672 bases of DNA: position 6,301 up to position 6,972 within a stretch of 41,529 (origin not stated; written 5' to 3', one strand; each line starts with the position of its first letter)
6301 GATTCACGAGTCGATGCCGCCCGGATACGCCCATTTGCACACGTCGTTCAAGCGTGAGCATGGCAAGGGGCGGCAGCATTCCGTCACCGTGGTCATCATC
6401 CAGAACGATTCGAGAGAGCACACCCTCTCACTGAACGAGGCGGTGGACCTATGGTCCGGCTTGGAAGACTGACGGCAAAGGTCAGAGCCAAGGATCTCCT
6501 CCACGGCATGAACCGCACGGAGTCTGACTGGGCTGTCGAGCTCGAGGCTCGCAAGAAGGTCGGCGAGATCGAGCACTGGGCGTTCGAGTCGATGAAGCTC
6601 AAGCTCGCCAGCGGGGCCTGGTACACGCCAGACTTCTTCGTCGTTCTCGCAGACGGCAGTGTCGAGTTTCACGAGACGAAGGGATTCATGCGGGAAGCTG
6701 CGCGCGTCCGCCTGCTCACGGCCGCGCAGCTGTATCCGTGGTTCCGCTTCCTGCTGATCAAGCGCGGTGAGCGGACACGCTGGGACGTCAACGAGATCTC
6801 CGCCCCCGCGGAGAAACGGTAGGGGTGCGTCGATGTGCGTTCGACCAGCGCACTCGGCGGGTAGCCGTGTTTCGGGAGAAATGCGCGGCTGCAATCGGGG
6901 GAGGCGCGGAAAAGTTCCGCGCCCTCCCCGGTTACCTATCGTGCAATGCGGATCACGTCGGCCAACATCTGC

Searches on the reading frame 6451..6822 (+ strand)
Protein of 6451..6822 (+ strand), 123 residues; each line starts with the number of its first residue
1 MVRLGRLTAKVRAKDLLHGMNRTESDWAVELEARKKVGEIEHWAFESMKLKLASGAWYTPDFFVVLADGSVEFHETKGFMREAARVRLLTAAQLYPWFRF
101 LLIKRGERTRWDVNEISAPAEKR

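Call 51: search_protein_families(library=phrogs, proteins=[window:6451-6822:+], max_evalue=0.001)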
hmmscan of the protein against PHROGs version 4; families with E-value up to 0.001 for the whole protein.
window:6451-6822:+ (123 aa): 2 families
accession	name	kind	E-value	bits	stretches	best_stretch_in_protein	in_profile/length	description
phrog_190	-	DNA, RNA and nucleotide metabolism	1.5e-13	51.8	1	20-114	191-293/338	Holliday junction resolvase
phrog_18669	-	unknown function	7e-08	33.2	1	66-103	2-38/54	-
